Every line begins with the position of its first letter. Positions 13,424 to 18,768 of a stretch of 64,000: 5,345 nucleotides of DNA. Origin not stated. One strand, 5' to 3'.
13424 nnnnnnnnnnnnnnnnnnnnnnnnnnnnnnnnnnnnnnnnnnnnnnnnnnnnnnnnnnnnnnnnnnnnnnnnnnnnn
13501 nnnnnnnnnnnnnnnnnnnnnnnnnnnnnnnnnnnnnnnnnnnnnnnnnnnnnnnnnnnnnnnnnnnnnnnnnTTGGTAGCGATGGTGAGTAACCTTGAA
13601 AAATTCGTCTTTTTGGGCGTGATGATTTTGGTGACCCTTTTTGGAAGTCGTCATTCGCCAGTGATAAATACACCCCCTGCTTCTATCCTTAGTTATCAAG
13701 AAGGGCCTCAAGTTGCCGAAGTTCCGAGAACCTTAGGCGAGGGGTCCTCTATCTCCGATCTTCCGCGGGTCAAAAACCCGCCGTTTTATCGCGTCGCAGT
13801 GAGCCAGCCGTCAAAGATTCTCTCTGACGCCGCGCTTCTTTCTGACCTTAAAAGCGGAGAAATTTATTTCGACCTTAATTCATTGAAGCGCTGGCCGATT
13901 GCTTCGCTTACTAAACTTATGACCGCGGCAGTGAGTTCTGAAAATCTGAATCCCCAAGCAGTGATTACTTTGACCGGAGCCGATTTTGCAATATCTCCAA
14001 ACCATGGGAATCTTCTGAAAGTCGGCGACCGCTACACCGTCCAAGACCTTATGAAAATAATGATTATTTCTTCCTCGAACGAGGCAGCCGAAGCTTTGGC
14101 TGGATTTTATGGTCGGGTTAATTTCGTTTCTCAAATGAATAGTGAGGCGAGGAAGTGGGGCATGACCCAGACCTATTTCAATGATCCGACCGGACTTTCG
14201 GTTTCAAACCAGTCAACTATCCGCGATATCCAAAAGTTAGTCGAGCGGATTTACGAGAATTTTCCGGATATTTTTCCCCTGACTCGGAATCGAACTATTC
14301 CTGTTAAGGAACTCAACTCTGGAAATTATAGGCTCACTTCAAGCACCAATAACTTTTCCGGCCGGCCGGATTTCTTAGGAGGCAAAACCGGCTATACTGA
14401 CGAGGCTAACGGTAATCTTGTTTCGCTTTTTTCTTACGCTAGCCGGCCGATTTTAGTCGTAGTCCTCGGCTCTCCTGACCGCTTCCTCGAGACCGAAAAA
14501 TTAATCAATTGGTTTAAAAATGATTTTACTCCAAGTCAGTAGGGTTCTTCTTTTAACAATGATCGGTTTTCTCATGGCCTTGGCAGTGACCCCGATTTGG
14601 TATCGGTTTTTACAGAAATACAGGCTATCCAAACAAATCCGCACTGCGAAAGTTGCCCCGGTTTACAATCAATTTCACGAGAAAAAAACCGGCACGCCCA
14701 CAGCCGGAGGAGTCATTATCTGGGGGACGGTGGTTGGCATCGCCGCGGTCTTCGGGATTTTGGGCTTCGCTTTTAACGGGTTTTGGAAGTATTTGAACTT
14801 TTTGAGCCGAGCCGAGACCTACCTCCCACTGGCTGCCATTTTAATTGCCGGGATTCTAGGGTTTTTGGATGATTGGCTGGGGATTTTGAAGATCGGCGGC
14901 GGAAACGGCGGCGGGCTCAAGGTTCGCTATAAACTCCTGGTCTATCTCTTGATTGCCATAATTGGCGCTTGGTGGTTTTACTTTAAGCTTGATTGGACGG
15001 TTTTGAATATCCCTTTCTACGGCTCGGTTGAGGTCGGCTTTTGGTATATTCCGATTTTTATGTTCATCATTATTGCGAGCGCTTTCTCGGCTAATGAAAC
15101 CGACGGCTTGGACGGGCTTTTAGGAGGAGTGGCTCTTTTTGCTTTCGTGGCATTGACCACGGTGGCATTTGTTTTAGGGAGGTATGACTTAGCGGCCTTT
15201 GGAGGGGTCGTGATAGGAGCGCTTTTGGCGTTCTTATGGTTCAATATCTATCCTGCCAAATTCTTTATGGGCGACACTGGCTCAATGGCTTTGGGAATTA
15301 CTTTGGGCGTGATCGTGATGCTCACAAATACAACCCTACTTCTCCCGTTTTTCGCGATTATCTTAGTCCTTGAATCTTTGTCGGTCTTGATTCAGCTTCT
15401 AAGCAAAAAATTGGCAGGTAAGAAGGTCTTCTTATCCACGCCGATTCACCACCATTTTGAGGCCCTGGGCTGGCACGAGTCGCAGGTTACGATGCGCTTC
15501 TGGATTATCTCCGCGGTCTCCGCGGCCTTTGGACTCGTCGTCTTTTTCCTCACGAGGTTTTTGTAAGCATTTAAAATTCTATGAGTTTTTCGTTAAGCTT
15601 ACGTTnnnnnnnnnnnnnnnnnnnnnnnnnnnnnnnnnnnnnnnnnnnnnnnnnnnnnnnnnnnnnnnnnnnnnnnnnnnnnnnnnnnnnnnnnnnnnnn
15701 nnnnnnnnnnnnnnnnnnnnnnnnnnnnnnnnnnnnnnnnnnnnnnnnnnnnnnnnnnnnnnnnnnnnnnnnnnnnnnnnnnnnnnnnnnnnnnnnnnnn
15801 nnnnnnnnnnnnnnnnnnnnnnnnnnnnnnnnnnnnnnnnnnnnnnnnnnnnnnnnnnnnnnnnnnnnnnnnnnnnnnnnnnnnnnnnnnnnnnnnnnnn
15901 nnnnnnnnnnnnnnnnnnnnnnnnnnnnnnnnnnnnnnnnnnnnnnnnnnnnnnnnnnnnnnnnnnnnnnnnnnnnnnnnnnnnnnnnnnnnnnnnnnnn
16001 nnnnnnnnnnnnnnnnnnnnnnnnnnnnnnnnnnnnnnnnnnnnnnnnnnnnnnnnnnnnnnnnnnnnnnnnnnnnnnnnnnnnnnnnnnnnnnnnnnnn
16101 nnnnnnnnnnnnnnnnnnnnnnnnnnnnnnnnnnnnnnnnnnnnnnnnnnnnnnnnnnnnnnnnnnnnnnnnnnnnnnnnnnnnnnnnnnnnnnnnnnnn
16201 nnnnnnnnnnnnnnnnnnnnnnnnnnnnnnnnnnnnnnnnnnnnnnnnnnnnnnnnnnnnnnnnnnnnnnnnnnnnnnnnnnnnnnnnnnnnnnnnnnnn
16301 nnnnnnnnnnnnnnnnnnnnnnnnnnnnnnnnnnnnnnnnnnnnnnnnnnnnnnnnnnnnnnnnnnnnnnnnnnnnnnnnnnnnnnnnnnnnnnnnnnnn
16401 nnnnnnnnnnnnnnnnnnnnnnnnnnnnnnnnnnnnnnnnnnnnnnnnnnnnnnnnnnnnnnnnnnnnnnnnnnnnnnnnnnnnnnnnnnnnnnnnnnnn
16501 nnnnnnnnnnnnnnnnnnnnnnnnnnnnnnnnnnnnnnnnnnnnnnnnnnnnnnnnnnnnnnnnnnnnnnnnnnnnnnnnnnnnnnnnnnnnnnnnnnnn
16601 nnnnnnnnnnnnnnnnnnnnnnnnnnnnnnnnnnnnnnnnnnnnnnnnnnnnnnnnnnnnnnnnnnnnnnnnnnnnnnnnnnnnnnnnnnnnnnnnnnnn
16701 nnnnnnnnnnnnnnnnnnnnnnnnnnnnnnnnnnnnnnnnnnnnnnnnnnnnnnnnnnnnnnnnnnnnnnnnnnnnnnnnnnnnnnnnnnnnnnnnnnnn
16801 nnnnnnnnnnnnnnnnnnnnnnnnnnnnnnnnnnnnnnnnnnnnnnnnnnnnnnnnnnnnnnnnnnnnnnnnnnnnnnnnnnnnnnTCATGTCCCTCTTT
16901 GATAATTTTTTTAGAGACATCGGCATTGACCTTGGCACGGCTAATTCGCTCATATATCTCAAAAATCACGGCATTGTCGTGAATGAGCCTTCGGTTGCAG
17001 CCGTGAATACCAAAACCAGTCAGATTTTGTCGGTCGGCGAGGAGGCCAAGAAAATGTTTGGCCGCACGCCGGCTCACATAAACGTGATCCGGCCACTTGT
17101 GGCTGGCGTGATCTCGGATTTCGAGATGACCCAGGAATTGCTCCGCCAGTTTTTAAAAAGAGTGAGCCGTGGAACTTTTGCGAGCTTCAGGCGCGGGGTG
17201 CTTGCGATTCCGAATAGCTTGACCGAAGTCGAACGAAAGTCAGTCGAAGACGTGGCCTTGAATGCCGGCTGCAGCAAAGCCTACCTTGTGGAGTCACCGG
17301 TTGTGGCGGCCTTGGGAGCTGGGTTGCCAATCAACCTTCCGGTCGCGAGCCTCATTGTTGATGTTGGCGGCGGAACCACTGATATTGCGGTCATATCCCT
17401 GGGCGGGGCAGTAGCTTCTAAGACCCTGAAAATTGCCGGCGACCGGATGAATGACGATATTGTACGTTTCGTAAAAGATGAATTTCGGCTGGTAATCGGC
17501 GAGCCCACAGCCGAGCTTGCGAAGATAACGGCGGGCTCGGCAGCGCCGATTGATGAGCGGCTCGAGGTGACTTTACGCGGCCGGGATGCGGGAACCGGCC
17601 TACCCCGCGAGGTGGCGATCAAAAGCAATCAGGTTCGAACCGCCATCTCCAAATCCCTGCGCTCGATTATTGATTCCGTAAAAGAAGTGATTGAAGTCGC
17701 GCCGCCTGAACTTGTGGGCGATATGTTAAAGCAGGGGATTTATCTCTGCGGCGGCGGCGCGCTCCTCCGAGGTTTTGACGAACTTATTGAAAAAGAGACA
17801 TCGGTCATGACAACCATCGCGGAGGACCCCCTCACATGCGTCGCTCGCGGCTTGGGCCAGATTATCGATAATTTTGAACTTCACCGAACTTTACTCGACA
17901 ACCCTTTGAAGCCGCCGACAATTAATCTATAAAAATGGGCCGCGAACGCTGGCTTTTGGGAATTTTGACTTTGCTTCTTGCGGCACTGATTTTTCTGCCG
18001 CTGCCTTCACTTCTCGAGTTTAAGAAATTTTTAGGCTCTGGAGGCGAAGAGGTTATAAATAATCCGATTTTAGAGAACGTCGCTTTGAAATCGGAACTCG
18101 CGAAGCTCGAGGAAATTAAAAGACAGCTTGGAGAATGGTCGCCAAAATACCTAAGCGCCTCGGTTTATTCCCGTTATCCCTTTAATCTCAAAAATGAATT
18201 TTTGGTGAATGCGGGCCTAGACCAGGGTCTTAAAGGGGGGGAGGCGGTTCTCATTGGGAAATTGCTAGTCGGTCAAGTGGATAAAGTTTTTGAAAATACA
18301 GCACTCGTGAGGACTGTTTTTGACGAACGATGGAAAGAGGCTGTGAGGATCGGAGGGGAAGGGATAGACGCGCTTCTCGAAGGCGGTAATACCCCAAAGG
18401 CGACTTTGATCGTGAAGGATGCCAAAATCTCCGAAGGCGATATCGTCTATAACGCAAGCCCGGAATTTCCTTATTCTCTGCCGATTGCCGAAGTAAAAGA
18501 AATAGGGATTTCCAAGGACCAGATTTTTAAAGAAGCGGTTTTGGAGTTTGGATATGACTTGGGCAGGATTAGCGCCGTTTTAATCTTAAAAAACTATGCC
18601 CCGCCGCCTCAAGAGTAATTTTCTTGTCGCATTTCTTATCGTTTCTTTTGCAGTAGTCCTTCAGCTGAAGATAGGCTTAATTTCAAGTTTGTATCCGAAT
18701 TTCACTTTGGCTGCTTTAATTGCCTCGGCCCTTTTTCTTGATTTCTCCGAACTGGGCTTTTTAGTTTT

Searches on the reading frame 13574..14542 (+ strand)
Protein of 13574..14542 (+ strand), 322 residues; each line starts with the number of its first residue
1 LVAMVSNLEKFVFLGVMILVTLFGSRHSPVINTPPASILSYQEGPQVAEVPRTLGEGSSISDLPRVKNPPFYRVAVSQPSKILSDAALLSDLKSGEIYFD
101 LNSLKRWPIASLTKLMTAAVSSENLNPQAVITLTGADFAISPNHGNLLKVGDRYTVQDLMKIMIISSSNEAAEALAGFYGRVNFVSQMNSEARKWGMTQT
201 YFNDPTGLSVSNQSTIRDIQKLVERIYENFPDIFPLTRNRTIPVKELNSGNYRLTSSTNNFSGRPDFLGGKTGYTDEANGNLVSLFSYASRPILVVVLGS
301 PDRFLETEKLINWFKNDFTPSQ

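Call 20: search_protein_families(library=pfam, proteins=[window:13574-14542:+], max_evalue=0.001)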
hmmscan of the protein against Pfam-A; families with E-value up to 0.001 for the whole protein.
window:13574-14542:+ (322 aa): 2 families
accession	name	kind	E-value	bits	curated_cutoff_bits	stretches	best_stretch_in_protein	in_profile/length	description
PF00768.25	Peptidase_S11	-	5.1e-37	128.1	27.6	1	75-300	4-237/239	D-alanyl-D-alanine carboxypeptidase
PF13354.11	Beta-lactamase2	-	3.7e-11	43.2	22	1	89-228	4-148/214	Beta-lactamase enzyme family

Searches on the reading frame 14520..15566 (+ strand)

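Call 20: search_protein_families(library=pfam, proteins=[window:14520-15566:+], max_evalue=0.001)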
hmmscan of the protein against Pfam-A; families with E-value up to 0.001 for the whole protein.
window:14520-15566:+ (348 aa): 1 family
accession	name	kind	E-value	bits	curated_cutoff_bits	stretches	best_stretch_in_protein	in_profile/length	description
PF00953.26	Glycos_transf_4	-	9.7e-31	107.3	27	1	104-268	5-158/160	Glycosyl transferase family 4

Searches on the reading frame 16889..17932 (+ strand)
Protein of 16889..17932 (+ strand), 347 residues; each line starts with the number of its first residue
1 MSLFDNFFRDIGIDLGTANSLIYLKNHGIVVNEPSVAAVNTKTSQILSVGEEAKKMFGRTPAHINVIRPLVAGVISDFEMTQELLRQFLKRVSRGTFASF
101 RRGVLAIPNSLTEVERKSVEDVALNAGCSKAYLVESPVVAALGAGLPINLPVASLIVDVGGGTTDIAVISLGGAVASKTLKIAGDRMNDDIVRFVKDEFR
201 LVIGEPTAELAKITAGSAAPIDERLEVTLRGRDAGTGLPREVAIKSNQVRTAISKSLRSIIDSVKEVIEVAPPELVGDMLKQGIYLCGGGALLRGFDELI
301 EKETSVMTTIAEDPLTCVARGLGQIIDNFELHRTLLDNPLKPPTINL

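Call 20: search_protein_families(library=pfam, proteins=[window:16889-17932:+], max_evalue=0.001)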
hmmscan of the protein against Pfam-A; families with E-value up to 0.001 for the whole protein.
window:16889-17932:+ (347 aa): 6 families
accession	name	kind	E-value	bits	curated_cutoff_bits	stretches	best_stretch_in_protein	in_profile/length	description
PF06723.19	MreB_Mbl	-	4.7e-123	410.6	27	1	9-331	2-324/327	MreB/Mbl protein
PF00022.25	Actin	-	3.1e-13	49.6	27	1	35-216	32-206/410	Actin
PF14450.12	FtsA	-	2.7e-10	41.1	31.8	1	156-312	2-111/127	Cell division protein FtsA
PF00012.26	HSP70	-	3.4e-08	32.6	20.6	1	82-200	115-239/599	Hsp70 protein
PF11104.14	PilM_2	-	6.8e-06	25.7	27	0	284-312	278-306/340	Type IV pilus assembly protein PilM;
PF06277.17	EutA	-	0.00066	19.1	27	0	155-215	146-210/475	Ethanolamine utilisation protein EutA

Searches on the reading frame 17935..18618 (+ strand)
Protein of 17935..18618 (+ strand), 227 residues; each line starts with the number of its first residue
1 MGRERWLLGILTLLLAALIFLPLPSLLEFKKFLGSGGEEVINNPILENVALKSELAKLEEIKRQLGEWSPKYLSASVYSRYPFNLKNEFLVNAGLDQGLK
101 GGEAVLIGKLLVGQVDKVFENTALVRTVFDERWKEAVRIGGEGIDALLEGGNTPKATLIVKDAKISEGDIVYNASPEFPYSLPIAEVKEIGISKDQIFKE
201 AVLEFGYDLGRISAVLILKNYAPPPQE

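Call 20: search_protein_families(library=pfam, proteins=[window:17935-18618:+], max_evalue=0.001)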
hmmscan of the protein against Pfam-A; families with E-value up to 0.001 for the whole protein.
window:17935-18618:+ (227 aa): 1 family
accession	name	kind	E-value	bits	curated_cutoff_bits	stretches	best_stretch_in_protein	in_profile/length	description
PF04085.20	MreC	-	2.3e-21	76.5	28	1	77-219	1-147/147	Rod shape-determining protein MreC, barrel core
